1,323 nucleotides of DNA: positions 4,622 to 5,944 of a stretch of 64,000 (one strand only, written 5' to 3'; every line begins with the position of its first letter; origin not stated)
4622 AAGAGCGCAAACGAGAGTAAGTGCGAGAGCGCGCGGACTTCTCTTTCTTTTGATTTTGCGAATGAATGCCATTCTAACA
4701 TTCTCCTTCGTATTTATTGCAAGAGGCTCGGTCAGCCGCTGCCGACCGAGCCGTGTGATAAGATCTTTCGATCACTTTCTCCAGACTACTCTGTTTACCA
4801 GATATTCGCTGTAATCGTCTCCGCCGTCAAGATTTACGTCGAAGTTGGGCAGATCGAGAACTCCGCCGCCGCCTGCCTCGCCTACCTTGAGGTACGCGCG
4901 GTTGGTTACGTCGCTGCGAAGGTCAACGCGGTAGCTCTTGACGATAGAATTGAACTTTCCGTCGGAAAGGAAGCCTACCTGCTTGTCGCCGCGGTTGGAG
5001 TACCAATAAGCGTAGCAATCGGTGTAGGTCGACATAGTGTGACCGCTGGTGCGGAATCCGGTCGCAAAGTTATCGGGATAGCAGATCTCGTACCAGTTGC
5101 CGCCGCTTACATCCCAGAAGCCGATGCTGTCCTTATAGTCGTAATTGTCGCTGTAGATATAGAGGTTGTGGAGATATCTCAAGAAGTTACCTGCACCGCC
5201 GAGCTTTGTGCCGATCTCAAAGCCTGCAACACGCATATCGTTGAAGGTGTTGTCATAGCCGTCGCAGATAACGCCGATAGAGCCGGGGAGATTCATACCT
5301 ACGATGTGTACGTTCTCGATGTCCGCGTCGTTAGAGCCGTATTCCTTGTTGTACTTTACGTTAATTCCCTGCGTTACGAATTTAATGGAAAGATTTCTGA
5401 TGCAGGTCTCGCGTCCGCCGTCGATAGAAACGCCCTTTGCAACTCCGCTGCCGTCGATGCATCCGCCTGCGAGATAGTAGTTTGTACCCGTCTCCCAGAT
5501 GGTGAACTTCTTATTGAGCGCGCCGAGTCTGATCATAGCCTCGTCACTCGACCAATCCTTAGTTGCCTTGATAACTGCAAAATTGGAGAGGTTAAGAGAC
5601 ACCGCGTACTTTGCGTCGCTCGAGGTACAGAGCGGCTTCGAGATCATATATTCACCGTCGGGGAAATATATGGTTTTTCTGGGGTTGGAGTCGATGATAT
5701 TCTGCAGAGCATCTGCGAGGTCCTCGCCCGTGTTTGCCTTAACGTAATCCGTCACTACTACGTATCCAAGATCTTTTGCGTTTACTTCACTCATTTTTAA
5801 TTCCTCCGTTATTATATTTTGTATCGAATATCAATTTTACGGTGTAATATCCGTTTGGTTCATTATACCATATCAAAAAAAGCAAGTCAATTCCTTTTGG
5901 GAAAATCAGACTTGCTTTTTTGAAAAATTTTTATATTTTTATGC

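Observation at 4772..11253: Leaderless short forms are cut at the domain boundary and sit between lipoprotein long forms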

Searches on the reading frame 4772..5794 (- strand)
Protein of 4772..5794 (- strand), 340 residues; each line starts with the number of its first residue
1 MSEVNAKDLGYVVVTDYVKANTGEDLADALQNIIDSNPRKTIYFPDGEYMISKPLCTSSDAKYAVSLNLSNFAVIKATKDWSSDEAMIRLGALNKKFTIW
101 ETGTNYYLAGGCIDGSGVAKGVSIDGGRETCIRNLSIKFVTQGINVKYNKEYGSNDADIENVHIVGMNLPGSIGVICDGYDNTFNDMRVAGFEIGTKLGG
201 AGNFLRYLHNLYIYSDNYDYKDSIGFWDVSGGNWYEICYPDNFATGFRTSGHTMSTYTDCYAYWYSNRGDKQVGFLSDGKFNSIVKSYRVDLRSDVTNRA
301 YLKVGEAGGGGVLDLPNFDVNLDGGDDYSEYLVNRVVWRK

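Call 4: search_protein_families(library=pfam, proteins=[window:4772-5794:-], max_evalue=0.1)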
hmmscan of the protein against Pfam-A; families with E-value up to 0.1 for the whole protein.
window:4772-5794:- (340 aa): 1 family
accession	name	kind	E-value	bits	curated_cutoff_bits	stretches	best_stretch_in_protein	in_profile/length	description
PF12708.12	Pect-lyase_RHGA_epim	-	5.8e-07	30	27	1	14-197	4-191/213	Rhamnogalacturonase A/epimerase, pectate lyase-like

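Call 5: search_protein_families(library=ncbifam, proteins=[window:4772-5794:-], max_evalue=0.1)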
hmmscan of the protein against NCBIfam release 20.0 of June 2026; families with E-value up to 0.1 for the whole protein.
window:4772-5794:- (340 aa): 0 families

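Call 44: search_protein_families(library=phrogs, proteins=[window:4772-5794:-], max_evalue=0.01)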
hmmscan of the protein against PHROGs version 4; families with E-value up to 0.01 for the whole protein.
window:4772-5794:- (340 aa): 0 families
